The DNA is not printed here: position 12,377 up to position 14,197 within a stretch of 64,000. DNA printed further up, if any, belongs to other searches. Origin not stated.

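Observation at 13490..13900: Actin-family protein with a ~110-residue insertion carrying two zinc ribbons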

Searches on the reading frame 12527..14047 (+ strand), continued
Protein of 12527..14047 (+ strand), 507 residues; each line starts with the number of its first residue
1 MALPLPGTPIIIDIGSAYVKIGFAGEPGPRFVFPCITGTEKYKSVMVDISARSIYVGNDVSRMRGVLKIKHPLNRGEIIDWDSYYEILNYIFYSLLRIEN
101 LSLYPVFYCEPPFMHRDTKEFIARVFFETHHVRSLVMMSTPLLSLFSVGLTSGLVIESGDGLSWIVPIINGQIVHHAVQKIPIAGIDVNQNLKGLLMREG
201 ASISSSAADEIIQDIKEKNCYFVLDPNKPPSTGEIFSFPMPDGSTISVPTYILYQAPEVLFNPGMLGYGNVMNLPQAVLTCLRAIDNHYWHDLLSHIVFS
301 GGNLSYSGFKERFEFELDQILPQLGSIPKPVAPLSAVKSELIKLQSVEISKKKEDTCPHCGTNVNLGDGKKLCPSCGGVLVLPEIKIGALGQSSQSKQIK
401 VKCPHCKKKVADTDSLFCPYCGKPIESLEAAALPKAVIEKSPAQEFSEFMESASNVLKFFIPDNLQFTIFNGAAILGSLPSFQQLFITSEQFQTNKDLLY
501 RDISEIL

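Call 5: find_homologous_proteins(query=window:12527-14047:+, max_evalue=1e-10)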
Query window:12527-14047:+ (507 aa): 308 proteins with E <= 1e-10 among 8000 candidates; the best 120 are listed.
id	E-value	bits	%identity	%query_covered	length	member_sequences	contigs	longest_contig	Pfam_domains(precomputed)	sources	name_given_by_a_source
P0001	0.0e+0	1075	92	100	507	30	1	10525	PF13240.12,PF12773.14,PF24460.2,PF13248.12,PF00022.26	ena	-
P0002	6.9e-298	1006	85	100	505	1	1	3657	PF13240.12,PF12773.14,PF24460.2,PF13248.12,PF00022.26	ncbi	-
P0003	8.5e-298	1006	85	100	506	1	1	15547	PF18912.7,PF13240.12,PF12773.14,PF24460.2,PF13248.12,PF00022.26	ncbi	-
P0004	3.2e-297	1004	85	100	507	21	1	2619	PF18912.7,PF13240.12,PF12773.14,PF24460.2,PF13248.12,PF00022.26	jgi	-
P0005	7.0e-297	1003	85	100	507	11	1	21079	PF12773.14,PF24460.2,PF13248.12,PF00022.26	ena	-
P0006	7.2e-295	997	84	100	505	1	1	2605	PF13240.12,PF12773.14,PF24460.2,PF13248.12,PF00022.26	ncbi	ncbi:MAG: zinc ribbon domain-containing protein [Candidatus Hodarchaeota archaeon]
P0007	6.5e-289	977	82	100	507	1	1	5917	PF18912.7,PF12773.14,PF24460.2,PF13248.12,PF00022.26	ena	-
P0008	1.4e-286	969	82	100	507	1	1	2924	PF13240.12,PF12773.14,PF24460.2,PF13248.12,PF00022.26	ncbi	ncbi:MAG: zinc ribbon domain-containing protein [Candidatus Odinarchaeota archaeon]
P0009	6.7e-286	967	81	100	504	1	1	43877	PF13240.12,PF12773.14,PF24460.2,PF13248.12,PF00022.26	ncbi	-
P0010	3.2e-285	965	82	100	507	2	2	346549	PF13240.12,PF12773.14,PF24460.2,PF13248.12,PF00022.26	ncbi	ncbi:MAG: zinc ribbon domain-containing protein [Promethearchaeota archaeon]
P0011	4.3e-285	964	81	100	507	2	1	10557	PF18912.7,PF13240.12,PF12773.14,PF24460.2,PF13248.12,PF00022.26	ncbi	-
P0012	3.4e-284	961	81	100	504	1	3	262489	PF18912.7,PF12773.14,PF13248.12,PF00022.26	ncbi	ncbi:MAG: hypothetical protein ACFE9Q_06735 [Candidatus Hodarchaeota archaeon]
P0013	5.9e-284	961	82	100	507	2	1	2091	PF13240.12,PF12773.14,PF24460.2,PF13248.12,PF00022.26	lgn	-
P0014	5.4e-283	957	80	100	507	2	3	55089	PF12773.14,PF24460.2,PF13248.12,PF00022.26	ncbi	ncbi:MAG: zinc ribbon domain-containing protein [Promethearchaeota archaeon]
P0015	1.9e-282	956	80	100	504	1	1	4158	PF12773.14,PF13248.12,PF00022.26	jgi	jgi:actin-related protein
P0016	3.5e-282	955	82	100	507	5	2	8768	PF13240.12,PF12773.14,PF24460.2,PF13248.12,PF00022.26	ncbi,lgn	ncbi:MAG: hypothetical protein ACFFB6_11410 [Promethearchaeota archaeon]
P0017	5.0e-282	954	82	100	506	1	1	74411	PF13240.12,PF12773.14,PF24460.2,PF13248.12,PF00022.26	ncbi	-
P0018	2.5e-281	952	79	100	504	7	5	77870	PF12773.14,PF24460.2,PF13248.12,PF00022.26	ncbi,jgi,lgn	-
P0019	4.1e-281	951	81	100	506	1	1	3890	PF18912.7,PF13240.12,PF12773.14,PF24460.2,PF13248.12,PF00022.26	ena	-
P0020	1.9e-280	949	81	100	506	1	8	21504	PF18912.7,PF12773.14,PF24460.2,PF13248.12,PF00022.26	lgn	-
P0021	2.2e-280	949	81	100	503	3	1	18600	PF13240.12,PF12773.14,PF24460.2,PF13248.12,PF00022.26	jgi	jgi:actin-related protein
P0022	3.6e-280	948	79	100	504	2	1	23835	PF13240.12,PF12773.14,PF24460.2,PF13248.12,PF00022.26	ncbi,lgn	ncbi:MAG: zinc ribbon domain-containing protein [Promethearchaeota archaeon]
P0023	1.2e-279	946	81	100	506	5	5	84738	PF13240.12,PF12773.14,PF24460.2,PF13248.12,PF00022.26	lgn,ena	-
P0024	1.8e-278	942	80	100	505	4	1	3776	PF13240.12,PF12773.14,PF24460.2,PF13248.12,PF00022.26,PF08271.18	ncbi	ncbi:MAG: zinc ribbon domain-containing protein, partial [Candidatus Thorarchaeota archaeon]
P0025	8.4e-278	940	80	100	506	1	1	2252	PF13240.12,PF12773.14,PF24460.2,PF13248.12,PF00022.26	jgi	jgi:actin-related protein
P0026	4.0e-277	938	80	100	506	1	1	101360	PF13240.12,PF12773.14,PF24460.2,PF13248.12,PF00022.26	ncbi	ncbi:MAG: hypothetical protein ACFFA4_04885 [Promethearchaeota archaeon]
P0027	6.4e-276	934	79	100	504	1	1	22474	PF13240.12,PF12773.14,PF24460.2,PF13248.12,PF00022.26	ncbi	ncbi:MAG: zinc ribbon domain-containing protein [Promethearchaeota archaeon]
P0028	1.8e-275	933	80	100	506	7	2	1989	PF13240.12,PF12773.14,PF24460.2,PF13248.12,PF00022.26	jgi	jgi:actin-related protein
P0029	1.1e-274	930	80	100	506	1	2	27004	PF13240.12,PF12773.14,PF24460.2,PF13248.12,PF00022.26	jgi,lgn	jgi:actin-related protein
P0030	1.4e-274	930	80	100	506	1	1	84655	PF13240.12,PF12773.14,PF24460.2,PF13248.12,PF00022.26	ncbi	-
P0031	1.7e-274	929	79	100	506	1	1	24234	PF13240.12,PF12773.14,PF24460.2,PF13248.12,PF00022.26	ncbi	ncbi:MAG: zinc ribbon domain-containing protein [Candidatus Hermodarchaeota archaeon]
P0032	4.1e-274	928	80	100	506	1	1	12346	PF13240.12,PF12773.14,PF24460.2,PF13248.12,PF00022.26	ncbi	-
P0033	3.4e-273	925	79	100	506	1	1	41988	PF13240.12,PF12773.14,PF24460.2,PF13248.12,PF00022.26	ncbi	-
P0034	4.2e-273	925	78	100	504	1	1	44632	PF13240.12,PF12773.14,PF24460.2,PF13248.12,PF00022.26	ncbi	ncbi:MAG: zinc ribbon domain-containing protein [Candidatus Thorarchaeota archaeon]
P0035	4.8e-272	921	78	100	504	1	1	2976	PF12773.14,PF24460.2,PF13248.12,PF00022.26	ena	-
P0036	1.7e-271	919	78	100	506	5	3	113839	PF18912.7,PF13240.12,PF12773.14,PF24460.2,PF13248.12,PF00022.26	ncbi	ncbi:MAG: zinc ribbon domain-containing protein [Promethearchaeota archaeon]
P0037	8.6e-269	910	77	100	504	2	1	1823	PF13240.12,PF12773.14,PF24460.2,PF13248.12,PF00022.26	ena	-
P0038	3.5e-266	902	78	100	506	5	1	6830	PF18912.7,PF13240.12,PF12773.14,PF24460.2,PF13248.12,PF00022.26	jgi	-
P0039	7.6e-265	897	78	100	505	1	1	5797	PF13240.12,PF12773.14,PF24460.2,PF13248.12,PF00022.26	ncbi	ncbi:MAG: zinc-ribbon domain-containing protein [Candidatus Odinarchaeota archaeon]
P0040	4.1e-262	888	76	100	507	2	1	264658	PF12773.14,PF13248.12,PF00022.26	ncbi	ncbi:MAG: hypothetical protein ACFE9V_07060 [Candidatus Hodarchaeota archaeon]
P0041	1.1e-260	884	74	100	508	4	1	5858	PF08772.17,PF13240.12,PF12773.14,PF24460.2,PF13248.12,PF00022.26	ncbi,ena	-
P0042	2.1e-260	883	74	100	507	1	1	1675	PF08772.17,PF12773.14,PF13248.12,PF00022.26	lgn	-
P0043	5.4e-259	878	73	100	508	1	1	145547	PF08772.17,PF13240.12,PF12773.14,PF24460.2,PF13248.12,PF00022.26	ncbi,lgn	ncbi:MAG: zinc ribbon domain-containing protein [Promethearchaeota archaeon]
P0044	3.7e-258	875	74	100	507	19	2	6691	PF13240.12,PF12773.14,PF13248.12,PF00022.26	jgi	-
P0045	5.1e-258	875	73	100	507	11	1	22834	PF08772.17,PF13240.12,PF12773.14,PF13248.12,PF00022.26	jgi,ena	-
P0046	7.3e-258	874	73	100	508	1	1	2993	PF08772.17,PF13240.12,PF12773.14,PF24460.2,PF13248.12,PF00022.26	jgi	-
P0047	1.6e-257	873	75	99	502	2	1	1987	PF12773.14,PF00022.26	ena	-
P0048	3.0e-257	872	74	100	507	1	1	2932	PF12773.14,PF00022.26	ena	-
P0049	1.9e-256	870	73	100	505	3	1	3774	PF18912.7,PF12773.14,PF24460.2,PF13248.12,PF00022.26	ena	-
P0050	4.0e-256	869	71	100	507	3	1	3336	PF13240.12,PF12773.14,PF24460.2,PF13248.12,PF00022.26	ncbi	ncbi:MAG: zinc ribbon domain-containing protein [Candidatus Heimdallarchaeota archaeon]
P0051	6.8e-256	868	73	100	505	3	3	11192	PF18912.7,PF13240.12,PF12773.14,PF24460.2,PF13248.12,PF00022.26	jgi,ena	-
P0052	9.3e-256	868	72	100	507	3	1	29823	PF13240.12,PF12773.14,PF24460.2,PF13248.12,PF00022.26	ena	-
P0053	9.9e-255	864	72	100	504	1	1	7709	PF12773.14,PF24460.2,PF13248.12,PF00022.26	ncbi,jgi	ncbi:MAG: double zinc ribbon domain-containing protein [Promethearchaeota archaeon]|jgi:actin-relate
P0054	1.1e-254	864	72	100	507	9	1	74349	PF12773.14,PF00022.26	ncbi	ncbi:MAG: hypothetical protein ACFFBC_01215 [Promethearchaeota archaeon]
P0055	2.3e-254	863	73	100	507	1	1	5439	PF08772.17,PF13240.12,PF12773.14,PF24460.2,PF13248.12,PF00022.26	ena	-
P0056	4.0e-254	862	73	100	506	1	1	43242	PF13240.12,PF12773.14,PF13248.12,PF00022.26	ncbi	-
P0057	8.1e-254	861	72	100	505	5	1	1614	PF08772.17,PF12773.14,PF24460.2,PF13248.12,PF00022.26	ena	-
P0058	1.2e-253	861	72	100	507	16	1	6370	PF12773.14,PF24460.2,PF13248.12,PF00022.26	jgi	jgi:actin-related protein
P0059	1.8e-253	860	73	100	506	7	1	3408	PF08772.17,PF12773.14,PF24460.2,PF13248.12,PF00022.26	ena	-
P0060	4.7e-253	859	72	100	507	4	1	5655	PF13240.12,PF12773.14,PF24460.2,PF00022.26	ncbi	ncbi:MAG: hypothetical protein ACFFBI_10145 [Promethearchaeota archaeon]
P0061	8.9e-253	858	72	100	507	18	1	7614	PF12773.14,PF24460.2,PF13248.12,PF00022.26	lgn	-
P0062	1.1e-252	857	71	100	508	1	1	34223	PF12773.14,PF24460.2,PF13248.12,PF00022.26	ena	-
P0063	2.7e-252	856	73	100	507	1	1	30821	PF12773.14,PF24460.2,PF13248.12,PF00022.26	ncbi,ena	-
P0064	2.8e-252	856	73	100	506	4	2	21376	PF12773.14,PF24460.2,PF13248.12,PF00022.26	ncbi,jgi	ncbi:MAG: hypothetical protein ACW98D_10630 [Promethearchaeota archaeon]|jgi:actin-related protein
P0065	3.9e-252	856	71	100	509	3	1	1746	PF12773.14,PF24460.2,PF13248.12,PF00022.26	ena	-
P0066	8.0e-252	855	73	100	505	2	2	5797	PF12773.14,PF13248.12,PF00022.26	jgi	-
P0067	9.6e-252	854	71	100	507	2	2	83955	PF12773.14,PF13248.12,PF00022.26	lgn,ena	-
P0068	1.6e-251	854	73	100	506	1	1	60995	PF13240.12,PF12773.14,PF24460.2,PF13248.12,PF00022.26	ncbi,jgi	ncbi:MAG: hypothetical protein ACXAC5_10915 [Promethearchaeota archaeon]|jgi:actin-related protein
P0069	2.9e-251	853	73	100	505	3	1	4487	PF08772.17,PF13240.12,PF12773.14,PF24460.2,PF13248.12,PF00022.26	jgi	-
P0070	3.1e-251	853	73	100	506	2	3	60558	PF08772.17,PF13240.12,PF12773.14,PF00022.26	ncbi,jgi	ncbi:MAG: double zinc ribbon domain-containing protein [Promethearchaeota archaeon]|jgi:centractin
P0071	1.1e-250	851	72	100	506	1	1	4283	PF08772.17,PF13240.12,PF12773.14,PF17032.11,PF24460.2,PF13248.12,PF00022.26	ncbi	-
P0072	1.5e-250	850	73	96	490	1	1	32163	PF12773.14,PF24460.2,PF13248.12,PF00022.26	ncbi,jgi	ncbi:MAG: hypothetical protein ACXAEX_06930 [Promethearchaeota archaeon]|jgi:actin-related protein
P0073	1.8e-250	850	72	100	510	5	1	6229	PF18912.7,PF12773.14,PF24460.2,PF13248.12,PF00022.26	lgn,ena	-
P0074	2.0e-250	850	72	100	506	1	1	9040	PF08772.17,PF12773.14,PF24460.2,PF13248.12,PF00022.26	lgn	-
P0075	5.1e-250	849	70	100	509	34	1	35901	PF13240.12,PF12773.14,PF24460.2,PF13248.12,PF00022.26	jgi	-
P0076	5.4e-250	848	73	100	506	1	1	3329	PF12773.14,PF17032.11,PF13248.12,PF00022.26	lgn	-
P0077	5.9e-250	848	71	100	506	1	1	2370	PF12773.14,PF24460.2,PF13248.12,PF00022.26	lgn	-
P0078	1.7e-249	847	72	100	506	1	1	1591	PF12773.14,PF13248.12,PF00022.26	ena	-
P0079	2.8e-249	846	72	100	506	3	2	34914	PF13240.12,PF12773.14,PF17032.11,PF24460.2,PF13248.12,PF00022.26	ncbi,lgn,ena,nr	ncbi:MAG: zinc ribbon domain-containing protein [Candidatus Lokiarchaeota archaeon]|nr:zinc ribbon d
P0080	4.5e-249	845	71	100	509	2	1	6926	PF12773.14,PF24460.2,PF13248.12,PF00022.26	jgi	-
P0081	2.4e-248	843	71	100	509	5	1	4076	PF12773.14,PF24460.2,PF13248.12,PF00022.26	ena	-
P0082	2.5e-248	843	71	100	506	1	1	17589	PF12773.14,PF17032.11,PF13248.12,PF00022.26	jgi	jgi:actin-related protein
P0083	4.9e-248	842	71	100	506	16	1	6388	PF24460.2,PF13248.12,PF00022.26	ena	-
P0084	3.8e-247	839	72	100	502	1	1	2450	PF12773.14,PF24460.2,PF13248.12,PF00022.26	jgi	jgi:actin-related protein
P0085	1.1e-246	838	71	100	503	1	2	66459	PF13240.12,PF12773.14,PF17032.11,PF00022.26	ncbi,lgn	ncbi:MAG: zinc ribbon domain-containing protein [Promethearchaeota archaeon]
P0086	1.9e-245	834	71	100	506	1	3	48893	PF12773.14,PF17032.11,PF24460.2,PF13248.12,PF00022.26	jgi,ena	-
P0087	5.7e-243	825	69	100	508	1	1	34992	PF12773.14,PF24460.2,PF13248.12,PF00022.26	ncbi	ncbi:MAG: hypothetical protein ACFFA6_00775 [Promethearchaeota archaeon]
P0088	1.8e-241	820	70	98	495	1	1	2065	PF12773.14,PF24460.2,PF13248.12,PF00022.26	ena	-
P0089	4.7e-241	819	69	100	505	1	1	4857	PF13240.12,PF12773.14,PF24463.2,PF24460.2,PF13248.12,PF00022.26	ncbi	ncbi:MAG: hypothetical protein ACFE9T_15405 [Promethearchaeota archaeon]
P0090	2.6e-230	784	65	100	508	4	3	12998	PF12773.14,PF24460.2,PF00022.26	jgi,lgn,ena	jgi:centractin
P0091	6.2e-227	772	65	100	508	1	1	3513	PF13240.12,PF12773.14,PF24460.2,PF00022.26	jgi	jgi:centractin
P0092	6.8e-226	769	64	100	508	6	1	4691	PF13240.12,PF12773.14,PF24460.2,PF13248.12,PF00022.26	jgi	jgi:actin-related protein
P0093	1.5e-224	765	63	100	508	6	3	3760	PF18912.7,PF13240.12,PF12773.14,PF24460.2,PF00022.26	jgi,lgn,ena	-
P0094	1.9e-224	764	63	100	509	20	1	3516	PF13240.12,PF12773.14,PF24460.2,PF13248.12,PF00022.26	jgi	jgi:actin-related protein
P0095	3.3e-224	763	65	98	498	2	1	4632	PF18912.7,PF13240.12,PF12773.14,PF24460.2,PF00022.26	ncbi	ncbi:MAG: zinc ribbon domain-containing protein, partial [Candidatus Hodarchaeota archaeon]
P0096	3.2e-223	760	64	100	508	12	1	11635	PF12773.14,PF24460.2,PF13248.12,PF00022.26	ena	-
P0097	1.1e-222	758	77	85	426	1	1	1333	PF13240.12,PF12773.14,PF24460.2,PF13248.12,PF00022.26,PF08271.18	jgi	jgi:actin-related protein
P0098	1.8e-222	758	63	100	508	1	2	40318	PF13240.12,PF12773.14,PF00022.26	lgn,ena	-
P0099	2.6e-222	757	64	100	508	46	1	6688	PF12773.14,PF24460.2,PF13248.12,PF00022.26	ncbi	-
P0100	2.8e-222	757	64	100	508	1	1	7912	PF12773.14,PF24460.2,PF13248.12,PF00022.26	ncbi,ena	-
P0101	7.9e-222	756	64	100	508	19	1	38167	PF18912.7,PF13240.12,PF12773.14,PF24460.2,PF13248.12,PF00022.26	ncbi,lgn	ncbi:MAG: zinc ribbon domain-containing protein [Promethearchaeota archaeon]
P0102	8.4e-222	755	64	100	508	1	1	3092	PF18912.7,PF12773.14,PF24460.2,PF13248.12,PF00022.26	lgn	-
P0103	1.1e-221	755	64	100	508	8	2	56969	PF12773.14,PF24460.2,PF13248.12,PF00022.26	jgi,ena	-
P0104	1.1e-221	755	64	100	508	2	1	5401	PF18912.7,PF13240.12,PF12773.14,PF24460.2,PF13248.12,PF00022.26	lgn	-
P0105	2.0e-221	754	63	100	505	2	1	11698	PF12773.14,PF13248.12,PF00022.26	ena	-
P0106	3.7e-221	753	63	100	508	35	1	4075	PF12773.14,PF24460.2,PF00022.26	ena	-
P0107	1.1e-220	752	64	100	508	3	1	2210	PF13240.12,PF12773.14,PF24460.2,PF13248.12,PF00022.26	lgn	-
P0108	1.2e-220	752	63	100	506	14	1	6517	PF12773.14,PF17032.11,PF13248.12,PF00022.26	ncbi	-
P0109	1.7e-220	751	62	100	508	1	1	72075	PF12773.14,PF00022.26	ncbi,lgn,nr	ncbi:MAG: hypothetical protein EAX91_08015 [Candidatus Lokiarchaeota archaeon]|nr:hypothetical prote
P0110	2.1e-220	751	63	100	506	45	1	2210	PF12773.14,PF17032.11,PF13248.12,PF00022.26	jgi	-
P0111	6.8e-220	749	62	100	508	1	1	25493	PF18912.7,PF13240.12,PF12773.14,PF24460.2,PF13248.12,PF00022.26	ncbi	-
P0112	8.5e-220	749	63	100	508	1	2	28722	PF18912.7,PF13240.12,PF12773.14,PF24460.2,PF13248.12,PF00022.26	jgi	-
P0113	2.8e-219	747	63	100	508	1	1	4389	PF18912.7,PF12773.14,PF24460.2,PF13248.12,PF00022.26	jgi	jgi:actin-related protein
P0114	2.9e-219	747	63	100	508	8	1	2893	PF18912.7,PF12773.14,PF24460.2,PF13248.12,PF00022.26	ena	-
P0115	3.1e-219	747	63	100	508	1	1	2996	PF12773.14,PF13248.12,PF00022.26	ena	-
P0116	3.6e-219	747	63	100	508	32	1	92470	PF12773.14,PF24460.2,PF13248.12,PF00022.26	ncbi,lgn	-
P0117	4.4e-219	747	63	100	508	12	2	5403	PF08772.17,PF18912.7,PF13240.12,PF12773.14,PF17032.11,PF24460.2,PF13248.12,PF00022.26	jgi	jgi:actin-related protein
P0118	8.9e-219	746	62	100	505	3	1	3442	PF12773.14,PF24460.2,PF13248.12,PF00022.26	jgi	jgi:actin-related protein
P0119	1.9e-218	744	64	100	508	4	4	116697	PF18912.7,PF13240.12,PF12773.14,PF24460.2,PF13248.12,PF00022.26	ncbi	ncbi:MAG: zinc ribbon domain-containing protein [Candidatus Hodarchaeota archaeon]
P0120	2.0e-217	741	63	100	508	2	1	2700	PF08274.18,PF12773.14,PF00022.26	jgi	-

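Call 15: find_related_loci(query=A1, collection=genome_contigs, flank=6000)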
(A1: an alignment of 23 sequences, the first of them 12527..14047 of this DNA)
Query A1 (507 aa) in genome_contigs; peptide patterns used: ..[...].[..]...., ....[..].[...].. (x = any residue, [..] = any of these).
152 stretches matched a pattern; 125 encode a relative of the query (tblastn E <= 1e-3); the best 80 are kept; 80 distinct loci.
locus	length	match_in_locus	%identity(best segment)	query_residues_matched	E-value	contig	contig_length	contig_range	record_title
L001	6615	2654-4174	87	1-507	0e+0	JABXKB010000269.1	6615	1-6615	MAG: Promethearchaeota archaeon isolate Hel_238_bin13 contig-145_30821, whole genome shotgun sequence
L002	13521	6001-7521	85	1-507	0e+0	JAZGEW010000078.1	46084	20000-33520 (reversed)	MAG: Promethearchaeia archaeon isolate SCS4bin.30 SCS4bin.30_78, whole genome shotgun sequence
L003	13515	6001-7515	85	1-507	0e+0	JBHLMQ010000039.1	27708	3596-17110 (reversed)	MAG: Promethearchaeota archaeon isolate DZ2M.350 DZ2M.350@4712, whole genome shotgun sequence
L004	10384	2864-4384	85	1-507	0e+0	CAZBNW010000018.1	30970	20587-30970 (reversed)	MAG TPA_asm: uncultured archaeon isolate SRP239594_co1_47 genome assembly, contig: NODE_372_length_30970_cov_154.533883,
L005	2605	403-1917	84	1-507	0e+0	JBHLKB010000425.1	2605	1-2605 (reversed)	MAG: Candidatus Hodarchaeota archaeon isolate DZ1B.234 DZ1B.234@236080, whole genome shotgun sequence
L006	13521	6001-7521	83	1-507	0e+0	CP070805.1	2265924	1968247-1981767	MAG: Promethearchaeota archaeon isolate bin132 chromosome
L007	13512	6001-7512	81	1-507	0e+0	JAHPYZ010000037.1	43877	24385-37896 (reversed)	MAG: Promethearchaeota archaeon isolate LW30_13 NODE_166_length_43877_cov_6.464242, whole genome shotgun sequence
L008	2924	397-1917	82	1-507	0e+0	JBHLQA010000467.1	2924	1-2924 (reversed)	MAG: Candidatus Odinarchaeota archaeon isolate H3M.118 H3M.118@88465, whole genome shotgun sequence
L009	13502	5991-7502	81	1-507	0e+0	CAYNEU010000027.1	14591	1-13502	MAG TPA_asm: uncultured archaeon isolate SRP185410_co1_442 genome assembly, contig: k141_1641409, whole genome shotgun s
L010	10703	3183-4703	82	1-507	0e+0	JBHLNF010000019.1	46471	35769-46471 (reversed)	MAG: Promethearchaeota archaeon isolate DZ2S.179 DZ2S.179@2021, whole genome shotgun sequence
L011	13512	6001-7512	81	1-507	0e+0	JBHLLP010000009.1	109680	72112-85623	MAG: Candidatus Hermodarchaeota archaeon isolate DZ1M.92 DZ1M.92@407, whole genome shotgun sequence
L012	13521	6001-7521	80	1-507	0e+0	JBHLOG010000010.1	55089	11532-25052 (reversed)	MAG: Promethearchaeota archaeon isolate DZ3M.289 DZ3M.289@1452, whole genome shotgun sequence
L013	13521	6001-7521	81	1-507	0e+0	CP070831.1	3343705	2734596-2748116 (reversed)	MAG: Promethearchaeota archaeon isolate bin108 chromosome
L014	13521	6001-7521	82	1-507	0e+0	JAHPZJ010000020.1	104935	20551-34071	MAG: Promethearchaeota archaeon isolate LW60_5 NODE_335_length_104935_cov_15.913244, whole genome shotgun sequence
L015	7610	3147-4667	81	1-507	0e+0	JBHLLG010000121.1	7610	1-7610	MAG: Candidatus Hermodarchaeota archaeon isolate DZ1M.411 DZ1M.411@45151, whole genome shotgun sequence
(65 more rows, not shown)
